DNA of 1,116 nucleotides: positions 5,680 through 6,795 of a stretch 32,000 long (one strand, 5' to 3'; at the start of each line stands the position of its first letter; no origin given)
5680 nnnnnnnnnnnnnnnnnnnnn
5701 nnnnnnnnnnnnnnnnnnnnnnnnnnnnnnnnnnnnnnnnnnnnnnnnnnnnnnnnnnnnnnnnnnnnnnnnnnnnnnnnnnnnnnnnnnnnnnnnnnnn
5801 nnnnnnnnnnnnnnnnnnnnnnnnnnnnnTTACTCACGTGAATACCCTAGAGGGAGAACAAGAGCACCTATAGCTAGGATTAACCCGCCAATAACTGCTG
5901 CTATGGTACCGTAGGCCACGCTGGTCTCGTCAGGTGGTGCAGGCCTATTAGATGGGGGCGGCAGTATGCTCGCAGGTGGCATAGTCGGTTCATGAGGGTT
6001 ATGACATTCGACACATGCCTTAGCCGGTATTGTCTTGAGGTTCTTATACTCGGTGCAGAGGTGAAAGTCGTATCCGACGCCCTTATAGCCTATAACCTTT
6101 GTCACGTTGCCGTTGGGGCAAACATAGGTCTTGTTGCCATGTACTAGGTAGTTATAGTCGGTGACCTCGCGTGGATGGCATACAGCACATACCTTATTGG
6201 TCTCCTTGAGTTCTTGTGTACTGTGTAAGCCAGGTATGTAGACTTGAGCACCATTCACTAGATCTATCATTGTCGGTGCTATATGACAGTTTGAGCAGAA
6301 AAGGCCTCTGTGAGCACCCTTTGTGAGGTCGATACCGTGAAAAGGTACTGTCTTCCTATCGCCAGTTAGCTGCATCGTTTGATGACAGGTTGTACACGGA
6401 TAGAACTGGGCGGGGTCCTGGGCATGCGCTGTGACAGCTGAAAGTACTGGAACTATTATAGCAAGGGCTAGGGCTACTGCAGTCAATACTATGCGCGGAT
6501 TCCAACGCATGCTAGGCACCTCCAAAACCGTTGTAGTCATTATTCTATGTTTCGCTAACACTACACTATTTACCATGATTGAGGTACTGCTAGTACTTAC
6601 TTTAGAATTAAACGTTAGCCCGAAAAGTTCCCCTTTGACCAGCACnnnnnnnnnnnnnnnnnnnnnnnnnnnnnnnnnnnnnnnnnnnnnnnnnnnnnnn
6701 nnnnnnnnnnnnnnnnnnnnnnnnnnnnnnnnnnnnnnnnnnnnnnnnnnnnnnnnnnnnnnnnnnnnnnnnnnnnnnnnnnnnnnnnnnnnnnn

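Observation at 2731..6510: Four-gene quinol:cytochrome c module inserted between ccmE and ccmA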

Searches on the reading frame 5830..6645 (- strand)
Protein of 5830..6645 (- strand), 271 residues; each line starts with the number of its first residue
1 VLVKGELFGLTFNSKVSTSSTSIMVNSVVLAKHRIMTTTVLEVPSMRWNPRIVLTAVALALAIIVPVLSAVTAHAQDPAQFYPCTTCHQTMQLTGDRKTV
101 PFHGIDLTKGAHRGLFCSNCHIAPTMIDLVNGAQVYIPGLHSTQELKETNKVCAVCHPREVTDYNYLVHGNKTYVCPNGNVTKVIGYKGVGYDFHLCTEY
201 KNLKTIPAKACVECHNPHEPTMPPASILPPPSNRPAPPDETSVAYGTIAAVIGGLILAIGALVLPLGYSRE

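Call 4: search_protein_families(library=pfam, proteins=[window:5830-6645:-], max_evalue=0.01)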
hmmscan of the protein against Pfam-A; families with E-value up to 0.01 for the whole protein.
window:5830-6645:- (271 aa): 4 families
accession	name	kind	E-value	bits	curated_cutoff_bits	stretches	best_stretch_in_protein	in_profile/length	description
PF14522.11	Cytochrome_C7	-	2.3e-05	24.5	24.8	0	73-157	4-66/67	Cytochrome c7 and related cytochrome c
PF22113.1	Mtrc-MtrF_II-IV_dom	-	0.00017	21.6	30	1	75-161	75-167/176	Outer membrane cytochrome MtrC/MtrF-like, domains II/IV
PF03264.19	Cytochrom_NNT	-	0.0026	17.9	24.1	0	52-128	9-79/174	NapC/NirT cytochrome c family, N-terminal region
PF14537.11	Cytochrom_c3_2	-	0.0058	17.5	25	0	78-157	23-78/79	Cytochrome c3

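Call 5: search_protein_families(library=ncbifam, proteins=[window:5830-6645:-], max_evalue=0.01)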
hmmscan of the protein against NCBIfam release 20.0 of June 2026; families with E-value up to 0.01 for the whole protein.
window:5830-6645:- (271 aa): 2 families
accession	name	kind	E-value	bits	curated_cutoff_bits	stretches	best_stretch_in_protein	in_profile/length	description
TIGR03508.1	decahem_SO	subfamily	2.9e-05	23.7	192.2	1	84-176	5-97/258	DmsE family decaheme c-type cytochrome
NF008659.0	PRK11659.1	equivalog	3.7e-05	23.5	184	1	82-160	47-120/188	cytochrome c nitrite reductase pentaheme subunit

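Call 22: search_solved_structures(query=window:5833-6510:-, max_evalue=1)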
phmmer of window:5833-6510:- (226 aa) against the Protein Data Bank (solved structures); distinct sequences matched with E-value up to 1: 1.
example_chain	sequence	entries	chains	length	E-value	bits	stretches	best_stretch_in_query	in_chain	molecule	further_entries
6r2q_A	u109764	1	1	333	0.68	12.7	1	37-180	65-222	Cystathionine beta-synthase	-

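Call 34: find_homologous_proteins(query=window:5833-6510:-, max_evalue=0.01)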
Query window:5833-6510:- (226 aa): 42 proteins with E <= 0.01 among 1194 candidates.
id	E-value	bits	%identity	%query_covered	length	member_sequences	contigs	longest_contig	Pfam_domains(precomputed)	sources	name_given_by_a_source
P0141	8.1e-146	502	94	100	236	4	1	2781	PF14522.12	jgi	-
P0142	9.0e-116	404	76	100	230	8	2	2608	PF09699.16,PF14522.12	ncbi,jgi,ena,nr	ncbi:MAG TPA: hypothetical protein EYP33_01055 [Pyrodictium sp.]|nr:hypothetical protein [Pyrodictiu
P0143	5.7e-114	398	77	92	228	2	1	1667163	PF14522.12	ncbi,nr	ncbi:hypothetical protein [Hyperthermus butylicus]|nr:hypothetical protein [Hyperthermus butylicus]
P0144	7.4e-105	368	70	98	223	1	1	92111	-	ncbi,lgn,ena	-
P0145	6.6e-103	361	68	100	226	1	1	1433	PF14522.12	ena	-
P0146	4.4e-88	313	62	90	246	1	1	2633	PF03264.20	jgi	-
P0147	1.1e-87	312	63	97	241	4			PF14522.12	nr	nr:hypothetical protein [Pyrodictium occultum]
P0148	9.1e-86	305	65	83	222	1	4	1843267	-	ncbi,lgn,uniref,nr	ncbi:hypothetical protein Pyrfu_1102 [Pyrolobus fumarii 1A]|uniref:Uncharacterized protein n=1 Tax=P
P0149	1.7e-84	301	59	92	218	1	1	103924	PF22113.2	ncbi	-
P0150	2.2e-82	294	59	91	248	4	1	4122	-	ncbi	-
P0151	2.8e-81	291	64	87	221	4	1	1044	-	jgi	-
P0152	2.6e-79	284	61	86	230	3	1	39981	PF09699.16,PF14522.12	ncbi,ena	-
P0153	1.3e-78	282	62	85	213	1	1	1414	PF14537.12,PF14522.12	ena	-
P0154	6.0e-76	273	60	87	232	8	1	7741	-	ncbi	-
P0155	8.3e-76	273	57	87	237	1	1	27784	PF14522.12,PF22113.2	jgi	jgi:hypothetical protein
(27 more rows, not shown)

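Call 42: predict_structure(alignment_id=A1)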
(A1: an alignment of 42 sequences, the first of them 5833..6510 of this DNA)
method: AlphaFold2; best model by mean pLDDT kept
length: 226 residues; sequences in the alignment: 42
mean_pLDDT: 71.8   pTM: 0.42
mean pLDDT of the five models: 71.8, 64.7, 62.3, 57.4, 56.6
residues with pLDDT >= 90: 26; 70-90: 112; 50-70: 58; < 50: 30
segments of 3 or more residues with pLDDT < 50: 122-125, 142-145, 168-170, 174-189
pLDDT, mean of each block of 10 residues (from residue 1): 74 85 62 61 88 89 82 91 86 76 71 60 55 77 56 78 54 42 42 83 91 86 61
secondary structure, 60 per line:
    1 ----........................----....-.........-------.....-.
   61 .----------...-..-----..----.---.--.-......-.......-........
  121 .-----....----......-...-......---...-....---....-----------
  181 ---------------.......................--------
elements in order: H5-28 H33-36 H38-46 H98-103 H105-111 H113-121 E127-130 E135-140 E146-151 E159-162 H166-169 H196-218

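Call 46: fold_search(model_id=the predicted structure, library=pdb)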
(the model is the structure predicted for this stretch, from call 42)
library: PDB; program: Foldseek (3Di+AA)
matches with E <= 10: 190; with E <= 0.001: 0
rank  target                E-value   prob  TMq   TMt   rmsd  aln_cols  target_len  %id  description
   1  2ivq_A                6.7e-01  0.05  0.08  0.11  16.0        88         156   15  SITE DIRECTED MUTAGENESIS OF KEY RESIDUES INVOLVED IN THE CATALYTIC MECHANISM OF CYANASE (released 2008-10-28)
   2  2ivg_A                7.6e-01  0.04  0.08  0.11  15.7        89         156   12  SITE DIRECTED MUTAGENESIS OF KEY RESIDUES INVOLVED IN THE CATALYTIC MECHANISM OF CYANASE (released 2008-10-28)
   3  7olc_LP               8.1e-01  0.04  0.08  0.10  25.1       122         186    6  Thermophilic eukaryotic 80S ribosome at idle POST state (released 2022-01-26)
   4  2iu7_A                9.8e-01  0.04  0.08  0.11  16.4        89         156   13  Site directed mutagenesis of key residues involved in the catalytic mechanism of Cyanase (released 2006-06-06)
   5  2iv1_A                9.8e-01  0.04  0.08  0.11  16.3        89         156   13  SITE DIRECTED MUTAGENESIS OF KEY RESIDUES INVOLVED IN THE CATALYTIC MECHANISM OF CYANASE (released 2008-10-28)
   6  5uk3_H                1.1e+00  0.03  0.09  0.14  19.7       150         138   13  Crystal structure of cyanase from T. urticae (released 2017-06-21)
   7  6xgt_C                1.2e+00  0.03  0.09  0.11  16.1        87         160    8  Crystal structure of cyanase from the thermophilic fungus Thermomyces lanuginosus (released 2021-01-27)
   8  2iuo_A                1.3e+00  0.03  0.08  0.11  16.0        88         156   15  Site Directed Mutagenesis of Key Residues Involved in the Catalytic Mechanism of Cyanase (released 2006-06-08)
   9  1dw9_A                1.3e+00  0.02  0.08  0.11  16.5        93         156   16  Structure of cyanase reveals that a novel dimeric and decameric arrangement of subunits is required for formation of t (released 2000-05-16)
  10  6xgt_A                1.4e+00  0.05  0.10  0.14  14.1        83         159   11  Crystal structure of cyanase from the thermophilic fungus Thermomyces lanuginosus (released 2021-01-27)
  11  5uk3_B                1.4e+00  0.02  0.09  0.14  19.8       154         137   13  Crystal structure of cyanase from T. urticae (released 2017-06-21)
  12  8p0w_H                1.6e+00  0.02  0.09  0.11  17.7        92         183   11  Structure of the human Commander complex COMMD ring (released 2024-03-20)
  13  5uk3_I                1.7e+00  0.01  0.07  0.11  20.1       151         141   13  Crystal structure of cyanase from T. urticae (released 2017-06-21)
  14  2ivb_A                1.8e+00  0.03  0.09  0.11  16.0        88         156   15  SITE DIRECTED MUTAGENESIS OF KEY RESIDUES INVOLVED IN THE CATALYTIC MECHANISM OF CYANASE (released 2008-10-28)
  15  7pkt_q                2.0e+00  0.04  0.09  0.12  18.5        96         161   17  Large subunit of the Chlamydomonas reinhardtii mitoribosome (released 2022-06-15)
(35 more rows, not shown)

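Call 47: search_protein_families(library=pfam, alignment_id=A1, max_evalue=0.01)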
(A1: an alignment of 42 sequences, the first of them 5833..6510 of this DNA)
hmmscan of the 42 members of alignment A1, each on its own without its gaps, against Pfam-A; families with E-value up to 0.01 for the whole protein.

A. member 1, window:5833-6510:- (226 aa): 5 families
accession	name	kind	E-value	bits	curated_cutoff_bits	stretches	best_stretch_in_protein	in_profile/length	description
PF14522.11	Cytochrome_C7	-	8.2e-06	26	24.8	1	28-112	4-66/67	Cytochrome c7 and related cytochrome c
PF22113.1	Mtrc-MtrF_II-IV_dom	-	7.8e-05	22.7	30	1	29-116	74-167/176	Outer membrane cytochrome MtrC/MtrF-like, domains II/IV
PF03264.19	Cytochrom_NNT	-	0.0016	18.7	24.1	0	8-83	10-79/174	NapC/NirT cytochrome c family, N-terminal region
PF14537.11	Cytochrom_c3_2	-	0.0025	18.7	25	0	33-112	23-78/79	Cytochrome c3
PF09699.15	Paired_CXXCH_1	-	0.0087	16.2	20.6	0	164-175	7-18/41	Doubled CXXCH motif (Paired_CXXCH_1)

B. families by the number of members that match (of 42 scanned): 15 families
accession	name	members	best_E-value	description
PF14522.11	Cytochrome_C7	41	1.6e-07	Cytochrome c7 and related cytochrome c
PF09699.15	Paired_CXXCH_1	38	3e-07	Doubled CXXCH motif (Paired_CXXCH_1)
PF14537.11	Cytochrom_c3_2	33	3.3e-06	Cytochrome c3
PF22113.1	Mtrc-MtrF_II-IV_dom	31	1.9e-05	Outer membrane cytochrome MtrC/MtrF-like, domains II/IV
PF03264.19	Cytochrom_NNT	18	1.3e-05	NapC/NirT cytochrome c family, N-terminal region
PF13435.11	Cytochrome_C554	15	3.6e-05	Cytochrome c554 and c-prime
PF22678.1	Cytochrom_c_NrfB-like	8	0.002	Cytochrome c-type protein NrfB-like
PF02085.21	Cytochrom_CIII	5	0.0023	Class III cytochrome C family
PF13442.11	Cytochrome_CBB3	2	0.00026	Cytochrome C oxidase, cbb3-type, subunit III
PF02335.20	Cytochrom_C552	2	0.0004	Cytochrome c552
PF05495.17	zf-CHY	2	0.0011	CHY zinc finger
PF02945.21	Endonuclease_7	2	0.0012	Recombination endonuclease VII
PF07627.16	PSCyt3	2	0.0015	Protein of unknown function (DUF1588)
PF25206.1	DUF7836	2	0.0022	Domain of unknown function (DUF7836)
PF04777.18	Evr1_Alr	1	0.0072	Erv1 / Alr family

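Call 90: search_protein_representatives(alignment_id=A1)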
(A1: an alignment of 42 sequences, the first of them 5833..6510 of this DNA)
Query: 42 sequences, 227 profile positions. Proteins with E-value up to 0.001 (for the whole library): 512; up to 1e-10: 24; up to 1e-30: 6. The best 150 are listed.
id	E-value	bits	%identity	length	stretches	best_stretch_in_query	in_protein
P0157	1.3e-102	358.2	-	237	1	4-224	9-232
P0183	6.9e-86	303.5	-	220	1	12-225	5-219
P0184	9.8e-77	273.5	-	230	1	10-223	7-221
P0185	9.6e-64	231.0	-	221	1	22-222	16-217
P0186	3.2e-58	213.0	-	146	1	82-222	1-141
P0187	2.9e-46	173.9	-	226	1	58-220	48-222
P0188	5.8e-25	104.2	-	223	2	10-129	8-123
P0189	1.4e-24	102.9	-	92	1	139-224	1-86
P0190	7.9e-24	100.5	-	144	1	7-111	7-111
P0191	2.7e-19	85.6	-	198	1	67-221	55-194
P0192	2.8e-19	85.6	-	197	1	29-221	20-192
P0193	1.9e-13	66.5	-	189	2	34-129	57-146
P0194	3.3e-13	65.7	-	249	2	22-129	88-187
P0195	4.1e-13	65.4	-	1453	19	9-114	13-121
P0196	8.5e-13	64.4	-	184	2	104-211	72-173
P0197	1.1e-11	60.8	-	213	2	29-126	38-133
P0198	1.5e-11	60.3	-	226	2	33-131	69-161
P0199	1.9e-11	60.0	-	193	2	30-127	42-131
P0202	4.1e-11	58.9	-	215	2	30-127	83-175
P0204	8.6e-11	57.8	-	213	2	35-129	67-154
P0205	9.4e-11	57.7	-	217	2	26-126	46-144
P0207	1.2e-10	57.4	-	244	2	32-128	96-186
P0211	6.6e-10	54.9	-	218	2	35-129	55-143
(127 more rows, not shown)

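Call 91: list_cluster_members(proteins=[P0193, P0194, P0197, P0198, P0199, P0202, P0204, P0205, P0207, P0211])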
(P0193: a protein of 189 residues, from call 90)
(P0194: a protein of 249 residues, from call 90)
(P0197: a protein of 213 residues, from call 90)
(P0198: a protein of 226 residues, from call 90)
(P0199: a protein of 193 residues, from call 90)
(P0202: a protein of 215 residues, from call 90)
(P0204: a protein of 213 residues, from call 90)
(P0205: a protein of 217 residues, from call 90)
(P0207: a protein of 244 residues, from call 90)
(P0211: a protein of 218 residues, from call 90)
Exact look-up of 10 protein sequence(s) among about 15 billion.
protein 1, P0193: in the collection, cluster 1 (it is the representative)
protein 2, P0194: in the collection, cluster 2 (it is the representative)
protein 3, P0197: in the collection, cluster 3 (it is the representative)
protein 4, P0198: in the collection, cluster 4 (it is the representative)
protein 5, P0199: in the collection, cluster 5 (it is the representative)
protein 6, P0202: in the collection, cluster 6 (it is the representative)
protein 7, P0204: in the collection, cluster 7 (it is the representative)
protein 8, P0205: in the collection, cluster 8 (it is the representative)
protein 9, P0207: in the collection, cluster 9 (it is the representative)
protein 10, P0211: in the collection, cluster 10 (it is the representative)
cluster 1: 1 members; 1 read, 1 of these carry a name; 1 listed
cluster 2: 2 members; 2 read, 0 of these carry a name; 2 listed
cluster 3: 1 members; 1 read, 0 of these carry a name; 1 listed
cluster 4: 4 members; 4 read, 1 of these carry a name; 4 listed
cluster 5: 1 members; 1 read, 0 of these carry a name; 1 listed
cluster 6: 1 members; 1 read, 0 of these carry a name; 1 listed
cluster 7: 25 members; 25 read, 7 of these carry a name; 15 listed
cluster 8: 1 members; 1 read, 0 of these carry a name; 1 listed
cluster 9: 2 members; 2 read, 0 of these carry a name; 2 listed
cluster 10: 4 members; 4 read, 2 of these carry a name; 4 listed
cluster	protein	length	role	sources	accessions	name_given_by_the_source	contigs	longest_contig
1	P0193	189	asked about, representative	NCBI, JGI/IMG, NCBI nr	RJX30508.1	MAG: hypothetical protein C4525_12295 [Desulfarculus sp.] | hypothetical protein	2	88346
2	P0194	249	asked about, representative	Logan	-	-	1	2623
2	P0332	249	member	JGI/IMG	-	-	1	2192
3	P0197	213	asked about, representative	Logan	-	-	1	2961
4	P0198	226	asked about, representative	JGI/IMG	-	-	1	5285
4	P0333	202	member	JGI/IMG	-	hypothetical protein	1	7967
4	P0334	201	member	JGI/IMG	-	-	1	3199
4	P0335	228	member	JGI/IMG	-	-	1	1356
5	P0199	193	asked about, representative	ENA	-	-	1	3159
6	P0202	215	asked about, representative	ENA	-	-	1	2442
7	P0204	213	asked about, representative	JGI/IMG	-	hypothetical protein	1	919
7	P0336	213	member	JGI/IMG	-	hypothetical protein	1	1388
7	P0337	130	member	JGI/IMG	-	hypothetical protein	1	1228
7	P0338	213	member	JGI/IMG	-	hypothetical protein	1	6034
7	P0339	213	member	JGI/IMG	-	hypothetical protein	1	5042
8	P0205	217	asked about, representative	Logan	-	-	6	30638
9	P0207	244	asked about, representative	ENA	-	-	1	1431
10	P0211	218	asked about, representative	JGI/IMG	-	hypothetical protein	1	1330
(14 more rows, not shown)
